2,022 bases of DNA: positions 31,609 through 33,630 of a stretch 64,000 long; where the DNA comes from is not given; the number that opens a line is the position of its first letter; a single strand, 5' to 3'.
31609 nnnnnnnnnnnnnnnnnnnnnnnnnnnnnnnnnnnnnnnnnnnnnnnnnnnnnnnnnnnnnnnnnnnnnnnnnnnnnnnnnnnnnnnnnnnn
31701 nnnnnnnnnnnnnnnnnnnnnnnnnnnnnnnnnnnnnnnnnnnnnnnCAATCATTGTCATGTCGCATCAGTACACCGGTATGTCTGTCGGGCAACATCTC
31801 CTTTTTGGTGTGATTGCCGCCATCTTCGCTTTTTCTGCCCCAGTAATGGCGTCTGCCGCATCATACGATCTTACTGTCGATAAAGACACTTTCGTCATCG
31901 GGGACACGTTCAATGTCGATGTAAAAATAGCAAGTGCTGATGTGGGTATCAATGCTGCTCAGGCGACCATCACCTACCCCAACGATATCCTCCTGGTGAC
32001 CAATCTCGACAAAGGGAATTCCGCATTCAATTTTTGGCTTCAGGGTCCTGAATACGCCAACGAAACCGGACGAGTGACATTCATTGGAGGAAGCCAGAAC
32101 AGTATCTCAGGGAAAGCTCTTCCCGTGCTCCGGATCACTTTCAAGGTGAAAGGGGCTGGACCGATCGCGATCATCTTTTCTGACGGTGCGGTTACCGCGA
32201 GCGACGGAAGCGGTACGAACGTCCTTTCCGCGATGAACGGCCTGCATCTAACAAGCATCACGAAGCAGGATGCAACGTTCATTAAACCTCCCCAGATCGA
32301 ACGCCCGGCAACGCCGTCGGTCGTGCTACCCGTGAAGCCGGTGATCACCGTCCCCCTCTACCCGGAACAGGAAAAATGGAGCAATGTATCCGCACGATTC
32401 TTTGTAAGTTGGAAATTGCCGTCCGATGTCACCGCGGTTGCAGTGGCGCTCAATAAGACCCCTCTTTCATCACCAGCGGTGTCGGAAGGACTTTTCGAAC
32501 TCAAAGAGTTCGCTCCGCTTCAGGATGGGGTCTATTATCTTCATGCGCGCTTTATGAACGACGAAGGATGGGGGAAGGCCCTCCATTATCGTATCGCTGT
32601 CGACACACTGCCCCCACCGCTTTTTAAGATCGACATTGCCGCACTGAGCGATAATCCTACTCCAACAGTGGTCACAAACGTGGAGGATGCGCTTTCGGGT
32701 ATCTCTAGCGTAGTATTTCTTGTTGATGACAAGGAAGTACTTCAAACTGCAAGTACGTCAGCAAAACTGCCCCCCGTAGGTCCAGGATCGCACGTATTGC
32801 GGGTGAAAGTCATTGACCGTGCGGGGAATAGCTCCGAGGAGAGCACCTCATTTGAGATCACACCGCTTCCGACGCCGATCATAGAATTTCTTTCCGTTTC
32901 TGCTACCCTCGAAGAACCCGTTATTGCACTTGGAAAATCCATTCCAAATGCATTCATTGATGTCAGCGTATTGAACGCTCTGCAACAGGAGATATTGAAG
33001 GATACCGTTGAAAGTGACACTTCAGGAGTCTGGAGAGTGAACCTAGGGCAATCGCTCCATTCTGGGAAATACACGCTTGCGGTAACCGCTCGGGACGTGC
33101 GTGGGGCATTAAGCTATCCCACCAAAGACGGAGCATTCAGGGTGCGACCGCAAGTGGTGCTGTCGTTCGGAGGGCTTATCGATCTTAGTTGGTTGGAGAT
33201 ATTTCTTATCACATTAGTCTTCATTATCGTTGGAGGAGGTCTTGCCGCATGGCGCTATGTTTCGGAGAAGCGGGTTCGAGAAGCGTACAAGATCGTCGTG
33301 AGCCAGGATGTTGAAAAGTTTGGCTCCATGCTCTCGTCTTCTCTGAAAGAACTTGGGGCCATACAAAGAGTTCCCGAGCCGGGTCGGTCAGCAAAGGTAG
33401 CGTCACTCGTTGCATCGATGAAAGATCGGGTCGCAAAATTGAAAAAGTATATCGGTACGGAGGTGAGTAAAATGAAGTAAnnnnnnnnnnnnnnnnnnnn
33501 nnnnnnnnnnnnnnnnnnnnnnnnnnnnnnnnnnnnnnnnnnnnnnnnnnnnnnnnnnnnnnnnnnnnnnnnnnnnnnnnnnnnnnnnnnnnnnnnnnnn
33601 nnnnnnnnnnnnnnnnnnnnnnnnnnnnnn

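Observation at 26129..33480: Adjacent dockerin-like giant surface protein and cohesin-like membrane-anchored protein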

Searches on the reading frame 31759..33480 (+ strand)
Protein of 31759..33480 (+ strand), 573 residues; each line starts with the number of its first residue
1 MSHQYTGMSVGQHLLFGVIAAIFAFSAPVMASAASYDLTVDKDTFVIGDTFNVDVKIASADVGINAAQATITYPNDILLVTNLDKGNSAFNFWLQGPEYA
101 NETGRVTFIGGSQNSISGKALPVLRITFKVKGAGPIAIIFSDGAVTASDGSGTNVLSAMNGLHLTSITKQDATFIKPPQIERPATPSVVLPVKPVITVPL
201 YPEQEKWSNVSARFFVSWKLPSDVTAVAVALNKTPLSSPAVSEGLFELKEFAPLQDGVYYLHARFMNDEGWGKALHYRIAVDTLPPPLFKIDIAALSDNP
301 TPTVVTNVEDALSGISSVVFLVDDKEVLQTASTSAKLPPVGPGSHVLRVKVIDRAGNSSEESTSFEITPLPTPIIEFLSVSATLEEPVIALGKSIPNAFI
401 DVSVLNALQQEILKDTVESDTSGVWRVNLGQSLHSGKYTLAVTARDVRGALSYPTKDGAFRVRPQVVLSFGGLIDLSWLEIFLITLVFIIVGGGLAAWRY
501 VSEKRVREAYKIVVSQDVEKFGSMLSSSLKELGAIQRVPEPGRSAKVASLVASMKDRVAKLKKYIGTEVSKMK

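Call 3: search_protein_families(library=pfam, proteins=[window:31759-33480:+], max_evalue=1)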
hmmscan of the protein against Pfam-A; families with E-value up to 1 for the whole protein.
window:31759-33480:+ (573 aa): 9 families
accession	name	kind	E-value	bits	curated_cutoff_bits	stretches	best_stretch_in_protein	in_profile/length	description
PF19077.6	Big_13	-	2.2e-13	51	27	3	392-452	33-91/102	Bacterial Ig-like domain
PF07495.19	Y_Y_Y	-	2.8e-05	24.4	26.6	1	323-368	18-63/65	Y_Y_Y domain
PF17957.7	Big_7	-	0.0016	19.4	24.1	1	297-349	15-70/70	Bacterial Ig domain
PF17936.7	Big_6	-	0.017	15.8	27.6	0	402-456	27-78/83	Bacterial Ig domain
PF06832.18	BiPBP_C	-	0.017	15.4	26.8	1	317-360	45-87/90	Penicillin-Binding Protein C-terminus Family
PF24893.1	DUF7743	-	0.07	13.3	27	0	281-321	2-41/120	Domain of unknown function (DUF7743)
PF13750.12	Big_3_3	-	0.073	13.2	27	0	435-472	121-156/157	Bacterial Ig-like domain (group 3)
PF24421.1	Ig_J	-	0.093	13.3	29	0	431-456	71-96/104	Tip attachment protein J, Ig-like domain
PF15418.12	DUF4625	-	0.13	13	27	0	342-367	105-130/131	Domain of unknown function (DUF4625)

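Call 4: search_protein_families(library=ncbifam, proteins=[window:31759-33480:+], max_evalue=1)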
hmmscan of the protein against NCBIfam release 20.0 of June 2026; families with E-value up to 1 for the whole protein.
window:31759-33480:+ (573 aa): 5 families
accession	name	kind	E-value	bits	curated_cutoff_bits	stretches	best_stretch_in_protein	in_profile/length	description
NF047446.1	barrel_OmpL47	domain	3.6e-07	30.6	40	1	305-363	9-63/68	OmpL47-type beta-barrel domain-containing protein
NF033510.3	Ca_tandemer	repeat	1.3e-06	28.6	50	2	416-449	56-93/96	Ca2+-stabilized repeat-containing adhesin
NF033707.1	T9SS_sortase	equivalog_domain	0.00083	17.1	420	1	328-369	949-990/1095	type IX secretion system sortase PorU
NF045522.1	MXAN_2561_fam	equivalog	0.033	13.7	150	1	346-372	235-261/304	MXAN_2561 family MXYO-CTERM-anchored protein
NF047441.1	Lepto_OmpL47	equivalog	0.064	12.9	250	1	308-363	172-225/336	multi-beta-barrel domain surface protein OmpL47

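Call 7: search_solved_structures(query=window:31759-33480:+, max_evalue=10, show_alignments=3)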
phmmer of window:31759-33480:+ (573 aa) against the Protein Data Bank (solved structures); distinct sequences matched with E-value up to 10: 3.
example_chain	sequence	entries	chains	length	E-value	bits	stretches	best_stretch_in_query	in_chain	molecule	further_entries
2yn3_A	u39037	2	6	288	0.0018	20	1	214-368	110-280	PUTATIVE INNER MEMBRANE PROTEIN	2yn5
4crm_X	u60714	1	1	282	0.47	12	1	492-537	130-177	EUKARYOTIC PEPTIDE CHAIN RELEASE FACTOR SUBUNIT 1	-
4crn_X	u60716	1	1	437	0.82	11.2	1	492-537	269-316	ERF1 IN RIBOSOME-BOUND ERF1-ERF3-GDPNP COMPLEX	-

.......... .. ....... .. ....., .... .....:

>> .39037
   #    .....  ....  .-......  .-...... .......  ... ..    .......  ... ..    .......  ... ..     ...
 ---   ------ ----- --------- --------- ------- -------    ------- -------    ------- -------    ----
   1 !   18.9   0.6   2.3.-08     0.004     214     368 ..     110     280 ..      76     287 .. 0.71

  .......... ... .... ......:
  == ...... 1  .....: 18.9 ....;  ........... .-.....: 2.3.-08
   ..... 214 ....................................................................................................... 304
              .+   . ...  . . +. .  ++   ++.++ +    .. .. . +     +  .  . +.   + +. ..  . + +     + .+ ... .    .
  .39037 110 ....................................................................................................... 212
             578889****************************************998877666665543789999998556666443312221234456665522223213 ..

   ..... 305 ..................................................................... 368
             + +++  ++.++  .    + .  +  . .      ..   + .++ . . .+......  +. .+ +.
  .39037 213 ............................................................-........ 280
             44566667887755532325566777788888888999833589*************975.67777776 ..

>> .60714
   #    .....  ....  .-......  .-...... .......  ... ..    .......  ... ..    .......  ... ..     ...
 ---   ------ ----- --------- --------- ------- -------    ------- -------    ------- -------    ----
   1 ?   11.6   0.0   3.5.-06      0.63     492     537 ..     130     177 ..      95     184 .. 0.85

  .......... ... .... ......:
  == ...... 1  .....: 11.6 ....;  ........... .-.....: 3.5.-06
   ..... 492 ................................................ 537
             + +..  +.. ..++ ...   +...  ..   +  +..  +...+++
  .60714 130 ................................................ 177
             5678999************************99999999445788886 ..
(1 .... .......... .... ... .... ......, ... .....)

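Call 8: find_homologous_proteins(query=window:31759-33480:+, max_evalue=0.001)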
Query window:31759-33480:+ (573 aa): 253 proteins with E <= 0.001 among 8000 candidates; the best 120 are listed.
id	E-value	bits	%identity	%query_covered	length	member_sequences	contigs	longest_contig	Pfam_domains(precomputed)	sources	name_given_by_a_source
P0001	0.0e+0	1251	100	100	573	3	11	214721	PF19077.7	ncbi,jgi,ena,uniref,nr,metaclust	ncbi:MAG: hypothetical protein A2845_01055 [Candidatus Lloydbacteria bacterium RIFCSPHIGHO2_01_FULL_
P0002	1.2e-227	775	63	98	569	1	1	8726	PF00963.25,PF19077.7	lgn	-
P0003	1.3e-196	672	56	97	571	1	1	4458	PF00963.25,PF19077.7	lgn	-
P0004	1.8e-193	662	55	98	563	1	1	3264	PF07495.20,PF00963.25,PF19077.7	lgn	-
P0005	4.5e-164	565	48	94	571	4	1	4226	PF00963.25,PF19077.7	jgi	-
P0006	8.3e-153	528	48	96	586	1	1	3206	PF19077.7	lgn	-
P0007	8.6e-153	528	47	97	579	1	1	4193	PF19077.7,PF17936.8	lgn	-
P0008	1.3e-151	524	43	99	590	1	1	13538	PF07495.20,PF19077.7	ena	-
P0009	1.4e-148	514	46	99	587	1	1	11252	PF19077.7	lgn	-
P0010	7.7e-139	482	42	97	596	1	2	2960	PF19077.7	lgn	-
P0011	4.5e-133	463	42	98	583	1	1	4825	PF19077.7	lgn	-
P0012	4.0e-128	446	40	95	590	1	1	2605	PF19077.7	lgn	-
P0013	1.4e-127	445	41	95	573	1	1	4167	PF19077.7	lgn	-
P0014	6.8e-126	439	56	67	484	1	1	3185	-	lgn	-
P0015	1.4e-123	431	56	64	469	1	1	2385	-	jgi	jgi:hypothetical protein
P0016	2.8e-123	430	58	64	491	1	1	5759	PF00963.25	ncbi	-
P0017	1.1e-122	428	40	93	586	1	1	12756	PF00963.25,PF19077.7,PF17936.8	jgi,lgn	-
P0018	3.8e-122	427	54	65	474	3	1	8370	PF00963.25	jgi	jgi:hypothetical protein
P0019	4.5e-122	426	55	65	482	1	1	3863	PF00963.25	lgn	-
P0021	1.0e-121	425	40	95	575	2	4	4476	PF00963.25,PF19077.7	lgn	-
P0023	2.1e-121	424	40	96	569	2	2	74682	PF00963.25,PF19077.7,PF17936.8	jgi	jgi:hypothetical protein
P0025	4.1e-121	423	55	62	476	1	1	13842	PF00963.25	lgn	-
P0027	3.9e-120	420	38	99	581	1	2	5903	PF00963.25,PF19077.7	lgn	-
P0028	4.3e-120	420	38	98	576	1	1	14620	PF00963.25,PF19077.7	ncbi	-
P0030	7.7e-120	419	44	82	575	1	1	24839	PF00963.25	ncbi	-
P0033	4.8e-119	416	39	98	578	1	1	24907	PF00963.25,PF19077.7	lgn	-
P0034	5.6e-119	416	52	68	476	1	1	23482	PF00963.25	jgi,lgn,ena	-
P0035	6.7e-119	416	44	88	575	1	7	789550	PF19077.7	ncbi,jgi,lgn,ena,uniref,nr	ncbi:MAG: hypothetical protein ACD_81C00179G0004 [uncultured bacterium]|uniref:Cohesin domain-contai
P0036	1.4e-118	415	55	64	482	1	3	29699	PF00963.25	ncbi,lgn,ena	-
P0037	1.6e-118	415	39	100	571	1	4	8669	PF00963.25,PF19077.7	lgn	-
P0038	2.0e-118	414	55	65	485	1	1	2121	PF00963.25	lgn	-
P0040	2.1e-118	414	40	98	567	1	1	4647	PF00963.25,PF19077.7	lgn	-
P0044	6.3e-118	413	39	97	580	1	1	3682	PF00963.25,PF19077.7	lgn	-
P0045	6.9e-118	413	54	63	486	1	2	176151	PF00963.25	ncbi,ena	-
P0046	9.8e-118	412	54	63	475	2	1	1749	PF00963.25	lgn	-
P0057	1.3e-116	408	53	65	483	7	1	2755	PF00963.25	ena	-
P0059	4.1e-116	407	43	88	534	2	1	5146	PF00963.25,PF19077.7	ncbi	-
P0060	2.5e-115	404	40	99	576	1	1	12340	PF00963.25,PF19077.7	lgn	-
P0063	6.9e-115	403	38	95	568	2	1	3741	PF00963.25,PF19077.7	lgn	-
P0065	6.2e-114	400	37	98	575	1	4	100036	PF00963.25,PF19077.7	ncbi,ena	-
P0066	1.2e-113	399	38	96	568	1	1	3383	PF00963.25,PF19077.7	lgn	-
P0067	1.5e-113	398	55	62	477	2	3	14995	PF00963.25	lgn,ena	-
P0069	2.2e-113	398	41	96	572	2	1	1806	PF00963.25,PF19077.7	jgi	-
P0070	2.7e-113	397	54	62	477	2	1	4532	PF00963.25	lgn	-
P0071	2.9e-113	397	39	97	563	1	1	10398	PF00963.25,PF19077.7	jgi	jgi:hypothetical protein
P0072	4.0e-113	397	55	58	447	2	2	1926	PF00963.25,PF19077.7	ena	-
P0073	4.8e-113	397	38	97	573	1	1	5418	PF00963.25,PF19077.7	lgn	-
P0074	5.0e-113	397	39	95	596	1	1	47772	PF00963.25,PF19077.7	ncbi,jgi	ncbi:MAG: cohesin domain-containing protein [Candidatus Staskawiczbacteria bacterium]|jgi:hypothetic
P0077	6.5e-113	396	43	80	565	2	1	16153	PF00963.25,PF19077.7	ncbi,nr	ncbi:MAG: cohesin domain-containing protein [Candidatus Pacebacteria bacterium]|nr:cohesin domain-co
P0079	9.1e-113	396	44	80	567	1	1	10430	PF00963.25,PF19077.7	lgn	-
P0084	3.3e-112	394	39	94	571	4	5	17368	PF00963.25,PF19077.7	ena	-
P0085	4.3e-112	393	38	97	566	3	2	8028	PF00963.25,PF19077.7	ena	-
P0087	8.8e-112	392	40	93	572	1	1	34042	PF00963.25,PF19077.7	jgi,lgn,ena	-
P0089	1.2e-111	392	52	60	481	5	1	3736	PF00963.25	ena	-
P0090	1.5e-111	392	37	96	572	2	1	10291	PF00963.25,PF19077.7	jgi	-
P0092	1.9e-111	391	38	100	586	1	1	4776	PF00963.25,PF19077.7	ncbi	-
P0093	2.1e-111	391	41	97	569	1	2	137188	PF00963.25,PF19077.7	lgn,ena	-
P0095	4.1e-111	390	39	97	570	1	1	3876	PF00963.25,PF19077.7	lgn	-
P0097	5.8e-111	390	42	80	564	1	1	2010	PF00963.25,PF19077.7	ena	-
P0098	5.9e-111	390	38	96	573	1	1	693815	PF00963.25,PF19077.7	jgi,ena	-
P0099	7.3e-111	389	41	88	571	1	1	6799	PF00963.25,PF19077.7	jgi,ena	-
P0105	2.0e-110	388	43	76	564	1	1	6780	PF00963.25,PF19077.7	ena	-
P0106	2.1e-110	388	38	99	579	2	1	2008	PF00963.25,PF19077.7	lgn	-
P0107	2.5e-110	388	38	95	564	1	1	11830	PF00963.25,PF19077.7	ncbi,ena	-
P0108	2.9e-110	387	38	97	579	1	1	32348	PF00963.25,PF19077.7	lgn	-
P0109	4.3e-110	387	39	95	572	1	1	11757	PF00963.25,PF19077.7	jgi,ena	-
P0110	4.9e-110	387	54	61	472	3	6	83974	PF00963.25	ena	-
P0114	1.1e-108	382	42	77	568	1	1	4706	PF00963.25,PF19077.7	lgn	-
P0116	2.0e-108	381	53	62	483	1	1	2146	PF00963.25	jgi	jgi:Cohesin domain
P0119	9.3e-108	379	38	93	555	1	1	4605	PF00963.25,PF19077.7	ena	-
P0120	1.4e-107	379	38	94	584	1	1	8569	PF00963.25,PF19077.7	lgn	-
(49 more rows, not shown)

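Call 10: search_protein_families(library=pfam, alignment_id=A1, max_evalue=0.01)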
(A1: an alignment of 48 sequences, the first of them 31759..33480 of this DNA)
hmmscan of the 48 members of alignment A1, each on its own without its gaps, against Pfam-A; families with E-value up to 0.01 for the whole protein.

A. member 1, window:31759-33480:+ (573 aa): 3 families
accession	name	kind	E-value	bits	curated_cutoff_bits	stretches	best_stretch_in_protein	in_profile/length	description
PF19077.6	Big_13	-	2.2e-13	51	27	1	392-452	33-91/102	Bacterial Ig-like domain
PF07495.19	Y_Y_Y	-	2.8e-05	24.4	26.6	0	323-368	18-63/65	Y_Y_Y domain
PF17957.7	Big_7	-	0.0016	19.4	24.1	0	297-349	15-70/70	Bacterial Ig domain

B. families by the number of members that match (of 48 scanned): 21 families
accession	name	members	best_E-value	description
PF19077.6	Big_13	48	2.2e-13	Bacterial Ig-like domain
PF00963.24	Cohesin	35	6.9e-11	Cohesin domain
PF17936.7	Big_6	20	2.7e-07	Bacterial Ig domain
PF07495.19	Y_Y_Y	12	4.1e-07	Y_Y_Y domain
PF13860.13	FlgD_ig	7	0.0002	FlgD Ig-like domain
PF00801.26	PKD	5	5e-05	PKD domain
PF15418.12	DUF4625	3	0.00016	Domain of unknown function (DUF4625)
PF13620.12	CarboxypepD_reg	3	0.0002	Carboxypeptidase regulatory-like domain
PF18981.6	InlK_D3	2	0.00012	Internalin K domain (D3/D4)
PF17957.7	Big_7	2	0.00015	Bacterial Ig domain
PF06832.18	BiPBP_C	2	0.00042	Penicillin-Binding Protein C-terminus Family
PF04151.21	PPC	2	0.00048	Bacterial pre-peptidase C-terminal domain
PF13750.12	Big_3_3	2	0.0028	Bacterial Ig-like domain (group 3)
PF11346.13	DUF3149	1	0.00012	Protein of unknown function (DUF3149)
PF10648.15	Gmad2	1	0.00066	Immunoglobulin-like domain of bacterial spore germination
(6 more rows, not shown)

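Call 11: search_solved_structures(query=A1, max_evalue=1, show_alignments=3)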
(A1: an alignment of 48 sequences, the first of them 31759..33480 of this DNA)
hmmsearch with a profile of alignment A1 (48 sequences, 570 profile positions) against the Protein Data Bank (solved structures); distinct sequences matched with E-value up to 1: 7.
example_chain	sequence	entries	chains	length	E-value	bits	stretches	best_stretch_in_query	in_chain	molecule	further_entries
2yn3_A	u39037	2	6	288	5.7e-05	24.8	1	372-447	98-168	PUTATIVE INNER MEMBRANE PROTEIN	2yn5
5aoz_A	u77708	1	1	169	0.018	16.6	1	22-83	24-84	PUTATIVE CELLULOSOMAL SCAFFOLDIN PROTEIN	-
8cxj_D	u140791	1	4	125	0.023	16.2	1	319-366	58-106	Surface protein R28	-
5m2o_A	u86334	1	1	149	0.041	15.4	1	26-83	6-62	Putative cellulosomal scaffoldin protein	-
4m03_A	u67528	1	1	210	0.044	15.3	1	324-375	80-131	Serine-rich adhesin for platelets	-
6h9l_A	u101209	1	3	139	0.29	12.6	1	494-560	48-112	Uncharacterized protein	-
3c12_A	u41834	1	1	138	0.59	11.6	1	390-455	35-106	Flagellar protein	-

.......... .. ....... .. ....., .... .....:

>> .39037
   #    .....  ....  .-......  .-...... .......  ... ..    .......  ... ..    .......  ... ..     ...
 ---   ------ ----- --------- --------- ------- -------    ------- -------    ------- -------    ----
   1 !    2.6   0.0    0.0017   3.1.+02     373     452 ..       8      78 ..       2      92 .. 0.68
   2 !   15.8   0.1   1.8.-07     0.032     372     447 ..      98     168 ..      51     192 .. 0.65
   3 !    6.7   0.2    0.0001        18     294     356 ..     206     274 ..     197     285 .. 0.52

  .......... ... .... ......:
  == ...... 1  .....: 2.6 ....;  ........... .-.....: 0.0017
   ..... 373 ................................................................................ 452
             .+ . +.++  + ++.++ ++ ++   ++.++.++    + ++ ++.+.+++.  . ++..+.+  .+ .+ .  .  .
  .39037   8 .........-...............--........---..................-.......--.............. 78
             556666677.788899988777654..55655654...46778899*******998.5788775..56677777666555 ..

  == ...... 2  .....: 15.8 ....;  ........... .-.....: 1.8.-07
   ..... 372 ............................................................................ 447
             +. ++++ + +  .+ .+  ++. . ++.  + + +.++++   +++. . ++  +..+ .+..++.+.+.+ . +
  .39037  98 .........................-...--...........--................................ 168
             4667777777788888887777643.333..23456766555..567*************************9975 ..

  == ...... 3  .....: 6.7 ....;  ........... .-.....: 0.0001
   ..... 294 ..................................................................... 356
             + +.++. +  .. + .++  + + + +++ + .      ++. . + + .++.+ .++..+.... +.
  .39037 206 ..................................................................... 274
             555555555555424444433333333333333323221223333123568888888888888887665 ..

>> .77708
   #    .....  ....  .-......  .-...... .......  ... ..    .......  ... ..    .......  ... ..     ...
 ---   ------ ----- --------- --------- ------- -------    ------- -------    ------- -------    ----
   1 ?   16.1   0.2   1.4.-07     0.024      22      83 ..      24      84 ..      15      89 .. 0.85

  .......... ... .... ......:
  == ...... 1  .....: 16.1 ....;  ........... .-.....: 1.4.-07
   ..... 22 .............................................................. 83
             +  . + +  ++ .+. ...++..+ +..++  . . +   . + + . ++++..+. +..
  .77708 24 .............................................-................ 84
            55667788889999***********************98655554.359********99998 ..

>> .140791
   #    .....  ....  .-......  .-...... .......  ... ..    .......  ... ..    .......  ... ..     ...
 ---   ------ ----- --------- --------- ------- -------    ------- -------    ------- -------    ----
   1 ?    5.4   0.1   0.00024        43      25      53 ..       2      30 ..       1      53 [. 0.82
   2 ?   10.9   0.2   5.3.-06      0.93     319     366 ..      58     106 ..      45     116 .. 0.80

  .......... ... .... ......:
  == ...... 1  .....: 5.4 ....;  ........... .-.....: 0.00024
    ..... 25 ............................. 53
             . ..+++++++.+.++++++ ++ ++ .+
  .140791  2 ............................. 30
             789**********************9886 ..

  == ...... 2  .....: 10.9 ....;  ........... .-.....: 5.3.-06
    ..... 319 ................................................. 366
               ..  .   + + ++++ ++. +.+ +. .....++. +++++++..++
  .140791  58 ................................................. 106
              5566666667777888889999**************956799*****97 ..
